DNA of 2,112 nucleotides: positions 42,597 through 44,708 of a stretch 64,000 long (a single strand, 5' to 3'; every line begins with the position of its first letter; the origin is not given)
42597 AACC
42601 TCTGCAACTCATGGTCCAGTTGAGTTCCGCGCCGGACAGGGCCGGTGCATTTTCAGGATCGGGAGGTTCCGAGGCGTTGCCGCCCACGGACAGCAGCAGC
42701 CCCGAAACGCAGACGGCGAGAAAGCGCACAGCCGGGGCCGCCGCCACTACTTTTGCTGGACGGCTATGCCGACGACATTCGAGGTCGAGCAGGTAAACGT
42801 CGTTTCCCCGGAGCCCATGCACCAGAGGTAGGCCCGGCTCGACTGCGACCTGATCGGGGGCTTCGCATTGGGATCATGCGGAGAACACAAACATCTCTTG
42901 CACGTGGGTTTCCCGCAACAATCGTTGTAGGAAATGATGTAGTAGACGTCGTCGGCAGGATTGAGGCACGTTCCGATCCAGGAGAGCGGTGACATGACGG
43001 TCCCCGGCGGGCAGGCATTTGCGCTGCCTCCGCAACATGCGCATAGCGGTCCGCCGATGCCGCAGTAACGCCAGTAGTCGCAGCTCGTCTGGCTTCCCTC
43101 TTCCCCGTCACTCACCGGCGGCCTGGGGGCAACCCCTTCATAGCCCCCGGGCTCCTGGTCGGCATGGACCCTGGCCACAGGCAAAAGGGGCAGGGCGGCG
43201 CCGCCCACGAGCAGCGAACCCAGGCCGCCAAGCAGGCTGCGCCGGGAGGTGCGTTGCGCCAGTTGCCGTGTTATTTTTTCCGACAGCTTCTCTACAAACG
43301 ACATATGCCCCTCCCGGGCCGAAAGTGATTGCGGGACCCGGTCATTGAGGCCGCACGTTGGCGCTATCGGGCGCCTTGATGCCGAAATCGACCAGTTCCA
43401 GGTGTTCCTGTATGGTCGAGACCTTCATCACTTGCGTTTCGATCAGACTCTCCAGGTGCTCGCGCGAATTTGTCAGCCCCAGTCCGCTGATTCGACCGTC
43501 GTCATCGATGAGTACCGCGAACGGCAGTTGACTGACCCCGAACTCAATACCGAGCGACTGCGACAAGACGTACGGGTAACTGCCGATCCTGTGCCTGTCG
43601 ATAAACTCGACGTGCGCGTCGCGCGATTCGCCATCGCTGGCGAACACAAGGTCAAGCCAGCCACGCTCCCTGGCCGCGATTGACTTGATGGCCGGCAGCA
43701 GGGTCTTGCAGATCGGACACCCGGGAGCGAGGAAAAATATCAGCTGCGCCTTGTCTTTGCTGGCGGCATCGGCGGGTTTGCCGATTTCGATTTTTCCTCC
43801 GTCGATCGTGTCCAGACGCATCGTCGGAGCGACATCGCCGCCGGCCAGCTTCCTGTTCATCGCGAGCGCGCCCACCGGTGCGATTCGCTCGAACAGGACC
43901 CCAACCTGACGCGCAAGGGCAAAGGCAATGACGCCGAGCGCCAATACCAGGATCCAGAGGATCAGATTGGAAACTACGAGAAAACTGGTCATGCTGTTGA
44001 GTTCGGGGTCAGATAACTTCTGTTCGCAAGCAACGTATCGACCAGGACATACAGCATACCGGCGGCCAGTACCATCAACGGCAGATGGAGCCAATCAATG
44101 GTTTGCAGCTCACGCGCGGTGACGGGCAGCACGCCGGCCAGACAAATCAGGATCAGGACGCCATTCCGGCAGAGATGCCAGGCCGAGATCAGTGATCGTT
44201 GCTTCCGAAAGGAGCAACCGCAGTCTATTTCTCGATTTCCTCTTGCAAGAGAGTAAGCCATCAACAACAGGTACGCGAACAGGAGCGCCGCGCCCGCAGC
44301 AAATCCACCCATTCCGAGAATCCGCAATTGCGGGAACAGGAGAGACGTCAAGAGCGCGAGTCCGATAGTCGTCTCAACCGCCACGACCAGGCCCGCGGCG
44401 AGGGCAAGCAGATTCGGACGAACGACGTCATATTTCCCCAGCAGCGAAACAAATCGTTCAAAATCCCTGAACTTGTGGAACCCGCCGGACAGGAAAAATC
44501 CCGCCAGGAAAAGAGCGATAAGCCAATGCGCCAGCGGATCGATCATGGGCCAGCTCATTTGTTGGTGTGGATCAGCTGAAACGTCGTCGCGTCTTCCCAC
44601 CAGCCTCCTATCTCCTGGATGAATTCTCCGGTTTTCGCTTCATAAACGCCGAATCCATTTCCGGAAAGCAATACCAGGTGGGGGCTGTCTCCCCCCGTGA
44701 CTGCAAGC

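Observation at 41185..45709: mauB-E-D-A type TTQ amine dehydrogenase operon with no mauF, amicyanin or mauG, and a different gene in the electron-acceptor slot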

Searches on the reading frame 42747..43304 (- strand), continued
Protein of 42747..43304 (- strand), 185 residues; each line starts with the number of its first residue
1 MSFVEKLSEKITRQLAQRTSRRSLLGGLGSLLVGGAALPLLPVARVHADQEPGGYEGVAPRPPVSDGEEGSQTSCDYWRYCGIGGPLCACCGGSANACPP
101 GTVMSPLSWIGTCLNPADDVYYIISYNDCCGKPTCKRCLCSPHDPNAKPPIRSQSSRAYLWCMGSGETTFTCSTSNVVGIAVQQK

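Call 22: find_related_loci(query=A1, collection=genome_contigs, flank=10000)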
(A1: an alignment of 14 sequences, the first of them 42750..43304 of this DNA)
Query A1 (185 aa) in genome_contigs; peptide patterns used: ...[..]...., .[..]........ (x = any residue, [..] = any of these).
600 stretches matched a pattern (row limit reached: there are more); 599 encode a relative of the query (tblastn E <= 1e-3); the best 80 are kept; 80 distinct loci.
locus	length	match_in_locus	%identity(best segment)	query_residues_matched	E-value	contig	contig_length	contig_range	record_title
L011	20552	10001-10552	55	1-185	4e-65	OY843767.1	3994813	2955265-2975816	MAG: Pseudomonadales bacterium isolate b7de5728-8a04-444b-a201-01595008baed genome assembly, chromosome: 1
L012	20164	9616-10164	55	1-184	3e-64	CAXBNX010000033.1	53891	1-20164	MAG TPA_asm: uncultured Haliea sp. isolate ERR2762178_binner123_Refined_45 genome assembly, contig: ERZ3421836.390, whol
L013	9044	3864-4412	53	1-184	8e-64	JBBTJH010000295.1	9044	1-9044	MAG: Pseudomonadota bacterium isolate H41-bin163 H41_bin163_000000000295, whole genome shotgun sequence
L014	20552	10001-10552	53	1-185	2e-63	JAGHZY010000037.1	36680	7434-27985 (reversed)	MAG: Sphingopyxis sp. isolate BIN8 scaffold37_cov0, whole genome shotgun sequence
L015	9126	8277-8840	52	1-185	2e-62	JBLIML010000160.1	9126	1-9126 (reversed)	MAG: Planctomycetota bacterium isolate 3300053785_88 Ga0535658_0023027, whole genome shotgun sequence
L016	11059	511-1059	52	1-184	3e-62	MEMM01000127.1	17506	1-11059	MAG: Alphaproteobacteria bacterium RIFCSPHIGHO2_12_FULL_63_12 rifcsphigho2_12_scaffold_6002, whole genome shotgun sequen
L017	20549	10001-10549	52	1-185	5e-62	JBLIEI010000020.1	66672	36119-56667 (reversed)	MAG: Halieaceae bacterium isolate 3300053697_71 Ga0535652_0000456, whole genome shotgun sequence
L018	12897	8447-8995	51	1-184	2e-61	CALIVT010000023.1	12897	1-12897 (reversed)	MAG: uncultured Arenicella sp. isolate R2_Bin_METABAT__76_1 genome assembly, contig: c_000000182555, whole genome shotgu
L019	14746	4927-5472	54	1-184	2e-61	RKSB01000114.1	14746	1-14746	MAG: K189A clade bacterium isolate PNGco_S_binSS3 scaffold_109, whole genome shotgun sequence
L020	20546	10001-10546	51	4-184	3e-61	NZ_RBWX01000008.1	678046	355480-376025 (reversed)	Sphingosinicella microcystinivorans strain DSM 19791 Ga0244538_102, whole genome shotgun sequence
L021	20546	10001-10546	53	1-185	4e-61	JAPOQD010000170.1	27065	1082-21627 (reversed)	MAG: Halieaceae bacterium isolate APA_bin_75 c_000000341969, whole genome shotgun sequence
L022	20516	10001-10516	54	1-185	2e-60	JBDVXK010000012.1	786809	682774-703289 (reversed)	MAG: Halieaceae bacterium isolate LC.105.F.D3_287_25 LC_105_F_D3_287_25_000000000012, whole genome shotgun sequence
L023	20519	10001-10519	55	1-185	1e-60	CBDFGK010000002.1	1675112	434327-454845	MAG: Halieaceae bacterium isolate fd9141fe-22cf-4887-b29a-07f7446957af genome assembly, contig: contig_2, whole genome s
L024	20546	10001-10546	52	1-184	8e-61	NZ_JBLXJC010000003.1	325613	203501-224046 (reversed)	MAG: Emcibacter sp. isolate ET25-03 T25maxbin_out.017RE.5K@3, whole genome shotgun sequence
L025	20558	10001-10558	52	1-185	7e-60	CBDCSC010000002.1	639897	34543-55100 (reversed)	MAG: Gammaproteobacteria bacterium isolate cf513f33-0391-49c8-bdd4-56b301b507bf genome assembly, contig: contig_2, whole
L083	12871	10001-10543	49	1-184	6e-54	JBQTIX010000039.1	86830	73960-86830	MAG: Panacagrimonas sp. isolate SAW210 c_000000031384, whole genome shotgun sequence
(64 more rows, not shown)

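Call 47: find_encoding_contigs(protein=P0124, flank=10000, max_places=1)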
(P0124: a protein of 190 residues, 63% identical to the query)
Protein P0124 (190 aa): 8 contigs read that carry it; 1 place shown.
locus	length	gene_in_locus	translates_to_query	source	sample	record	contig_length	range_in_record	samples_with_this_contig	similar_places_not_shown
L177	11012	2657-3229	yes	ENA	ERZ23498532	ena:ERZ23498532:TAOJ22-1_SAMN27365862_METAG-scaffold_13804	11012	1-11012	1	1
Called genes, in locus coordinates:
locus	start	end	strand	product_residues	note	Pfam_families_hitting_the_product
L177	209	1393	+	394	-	PF06433:Me-amine-dh_H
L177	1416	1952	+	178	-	PF07291:MauE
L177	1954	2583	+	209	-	PF00578:AhpC-TSA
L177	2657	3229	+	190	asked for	PF02975:Me-amine-dh_L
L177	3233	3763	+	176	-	PF00034:Cytochrom_C (weak)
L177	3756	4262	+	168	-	-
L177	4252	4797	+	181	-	-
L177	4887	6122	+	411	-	PF02126:PTE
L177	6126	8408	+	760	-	PF01011:PQQ, PF13360:PQQ_2, PF13570:Beta-prop_ACSF4 (faint), PF01011:PQQ, PF00034:Cytochrom_C (faint), PF13442:Cytochrome_CBB3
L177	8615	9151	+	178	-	PF03928:HbpS-like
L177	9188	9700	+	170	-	-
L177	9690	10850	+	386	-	PF07995:GSDH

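Call 48: find_encoding_contigs(protein=P0136, flank=10000, max_places=1)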
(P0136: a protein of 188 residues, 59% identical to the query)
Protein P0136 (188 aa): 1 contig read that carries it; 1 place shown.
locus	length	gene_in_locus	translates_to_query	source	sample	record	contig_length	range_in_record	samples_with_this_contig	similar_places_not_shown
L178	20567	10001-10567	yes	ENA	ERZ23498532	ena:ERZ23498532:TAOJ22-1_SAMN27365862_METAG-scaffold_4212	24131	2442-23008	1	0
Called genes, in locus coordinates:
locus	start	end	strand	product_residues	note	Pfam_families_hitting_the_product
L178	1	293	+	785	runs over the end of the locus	PF00930:DPPIV_N, PF00326:Peptidase_S9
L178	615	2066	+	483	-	PF01979:Amidohydro_1 (faint), PF07969:Amidohydro_3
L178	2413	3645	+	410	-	PF13173:AAA_14, PF13635:DUF4143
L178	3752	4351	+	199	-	PF01965:DJ-1_PfpI (weak)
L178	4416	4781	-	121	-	PF01042:Ribonuc_L-PSP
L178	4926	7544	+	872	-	PF00246:Peptidase_M14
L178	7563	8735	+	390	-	PF06433:Me-amine-dh_H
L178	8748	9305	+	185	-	PF07291:MauE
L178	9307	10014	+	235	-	PF00578:AhpC-TSA, PF08534:Redoxin (weak), PF13905:Thioredoxin_8 (weak)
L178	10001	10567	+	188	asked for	PF02975:Me-amine-dh_L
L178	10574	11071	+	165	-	PF00034:Cytochrom_C, PF13442:Cytochrome_CBB3 (weak)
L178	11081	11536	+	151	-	-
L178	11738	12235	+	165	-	PF00111:Fer2, PF01799:Fer2_2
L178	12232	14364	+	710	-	PF20256:MoCoBD_2, PF01315:Ald_Xan_dh_C (faint), PF02738:MoCoBD_1, PF20256:MoCoBD_2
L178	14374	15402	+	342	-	PF02625:XdhC_CoxI, PF13478:XdhC_C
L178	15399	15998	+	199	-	PF01128:IspD (weak), PF12804:NTP_transf_3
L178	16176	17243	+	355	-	PF00004:AAA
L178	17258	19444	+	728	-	PF00082:Peptidase_S8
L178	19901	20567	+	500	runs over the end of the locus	PF00474:SSF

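Call 49: find_encoding_contigs(protein=P0152, flank=10000, max_places=1)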
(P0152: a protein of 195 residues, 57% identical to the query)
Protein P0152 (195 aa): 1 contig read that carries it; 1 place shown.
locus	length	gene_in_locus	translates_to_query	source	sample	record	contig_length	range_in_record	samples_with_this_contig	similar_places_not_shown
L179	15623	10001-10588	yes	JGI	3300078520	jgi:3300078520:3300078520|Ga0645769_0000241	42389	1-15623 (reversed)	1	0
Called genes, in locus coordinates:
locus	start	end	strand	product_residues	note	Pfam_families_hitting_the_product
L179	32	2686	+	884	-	PF07715:Plug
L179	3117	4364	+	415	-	PF00083:Sugar_tr (weak), PF07690:MFS_1, PF03137:OATP (weak)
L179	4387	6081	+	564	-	PF01019:G_glu_transpept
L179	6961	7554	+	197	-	-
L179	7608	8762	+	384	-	PF06433:Me-amine-dh_H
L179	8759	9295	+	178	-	PF07291:MauE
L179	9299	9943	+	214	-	-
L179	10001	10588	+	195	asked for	PF02975:Me-amine-dh_L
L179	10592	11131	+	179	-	PF00034:Cytochrom_C (weak), PF13442:Cytochrome_CBB3 (faint)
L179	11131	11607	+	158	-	-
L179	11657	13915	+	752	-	PF01011:PQQ, PF13360:PQQ_2, PF13570:Beta-prop_ACSF4 (faint), PF01011:PQQ, PF13442:Cytochrome_CBB3 (weak)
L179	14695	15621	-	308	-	?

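Call 59: search_protein_families(library=pfam, proteins=[L083:546-1631:+, L177:4252-4797:+, L177:3756-4262:+], max_evalue=0.01)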
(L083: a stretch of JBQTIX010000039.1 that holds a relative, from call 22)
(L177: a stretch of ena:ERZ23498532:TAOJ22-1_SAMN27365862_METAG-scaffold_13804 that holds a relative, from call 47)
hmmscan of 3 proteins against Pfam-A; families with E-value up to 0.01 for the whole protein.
L083:546-1631:+ (361 aa): 2 families
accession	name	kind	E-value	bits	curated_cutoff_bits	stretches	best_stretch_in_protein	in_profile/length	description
PF00034.26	Cytochrom_C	-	1.8e-14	55.3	21.3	2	280-356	7-87/90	Cytochrome c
PF13442.11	Cytochrome_CBB3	-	3.1e-13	50.3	27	2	71-163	3-68/68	Cytochrome C oxidase, cbb3-type, subunit III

L177:4252-4797:+ (181 aa): 0 families

L177:3756-4262:+ (168 aa): 1 family
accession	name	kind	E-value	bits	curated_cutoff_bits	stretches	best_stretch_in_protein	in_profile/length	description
PF13442.11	Cytochrome_CBB3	-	0.0024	18.6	27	1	40-106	5-67/68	Cytochrome C oxidase, cbb3-type, subunit III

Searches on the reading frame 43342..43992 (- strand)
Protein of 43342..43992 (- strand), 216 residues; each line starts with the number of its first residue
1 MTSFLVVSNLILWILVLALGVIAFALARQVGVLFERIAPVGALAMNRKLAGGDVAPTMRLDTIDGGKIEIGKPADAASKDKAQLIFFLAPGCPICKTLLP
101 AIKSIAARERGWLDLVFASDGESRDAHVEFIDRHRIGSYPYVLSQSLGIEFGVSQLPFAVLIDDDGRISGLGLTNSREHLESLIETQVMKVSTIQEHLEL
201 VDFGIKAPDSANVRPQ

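Call 3: search_protein_families(library=pfam, proteins=[window:43342-43992:-], max_evalue=0.01)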
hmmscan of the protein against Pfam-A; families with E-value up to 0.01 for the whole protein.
window:43342-43992:- (216 aa): 4 families
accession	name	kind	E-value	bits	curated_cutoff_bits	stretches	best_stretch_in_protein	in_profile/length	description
PF13905.12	Thioredoxin_8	-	2.4e-05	25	27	1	83-168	4-94/94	Thioredoxin-like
PF08534.16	Redoxin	-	5.5e-05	23.4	26.6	1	72-178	19-138/148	Redoxin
PF00578.27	AhpC-TSA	-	0.00029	21.2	26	1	52-168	2-94/124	AhpC/TSA family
PF00085.26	Thioredoxin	-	0.001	19.5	23.5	1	78-114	16-50/103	Thioredoxin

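Call 4: search_protein_families(library=ncbifam, proteins=[window:43342-43992:-], max_evalue=0.01)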
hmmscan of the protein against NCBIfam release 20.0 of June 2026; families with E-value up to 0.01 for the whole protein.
window:43342-43992:- (216 aa): 6 families
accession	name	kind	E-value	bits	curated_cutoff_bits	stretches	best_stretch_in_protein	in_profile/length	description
TIGR02661.1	MauD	equivalog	1.3e-49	168.2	188.6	1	4-198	1-189/189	methylamine dehydrogenase accessory protein MauD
NF041202.1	StoA_CxxC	exception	5e-06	26.5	210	1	42-169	24-145/163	endospore biogenesis thiol-disulfide oxidoreductase StoA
NF002854.0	PRK03147.1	subfamily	1.6e-05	24.8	170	1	43-170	30-154/176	thiol-disulfide oxidoreductase ResA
TIGR00385.1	dsbE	subfamily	0.00026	20.6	123.15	1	74-169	57-151/173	DsbE family thiol:disulfide interchange protein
TIGR01126.1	pdi_dom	equivalog_domain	0.0028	17.9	107.2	1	78-140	12-73/105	protein disulfide-isomerase domain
TIGR02738.1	TrbB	equivalog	0.0095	15.6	132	0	74-125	44-94/153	type-F conjugative transfer system pilin assembly thiol-disulfide isomerase TrbB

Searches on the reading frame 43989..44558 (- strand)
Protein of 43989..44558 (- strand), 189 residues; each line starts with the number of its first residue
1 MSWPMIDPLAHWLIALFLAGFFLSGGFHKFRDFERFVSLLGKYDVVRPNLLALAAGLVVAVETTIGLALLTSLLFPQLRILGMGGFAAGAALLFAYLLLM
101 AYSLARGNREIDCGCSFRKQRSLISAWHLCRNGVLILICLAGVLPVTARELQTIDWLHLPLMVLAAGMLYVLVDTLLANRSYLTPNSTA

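Call 3: search_protein_families(library=pfam, proteins=[window:43989-44558:-], max_evalue=0.01)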
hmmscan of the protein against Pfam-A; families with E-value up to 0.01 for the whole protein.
window:43989-44558:- (189 aa): 1 family
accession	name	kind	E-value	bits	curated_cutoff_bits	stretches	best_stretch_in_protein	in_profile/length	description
PF07291.16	MauE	-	1.2e-20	74.5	27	1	11-144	5-127/128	Methylamine utilisation protein MauE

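Call 4: search_protein_families(library=ncbifam, proteins=[window:43989-44558:-], max_evalue=0.01)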
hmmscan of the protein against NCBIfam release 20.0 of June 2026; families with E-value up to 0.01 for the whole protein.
window:43989-44558:- (189 aa): 0 families
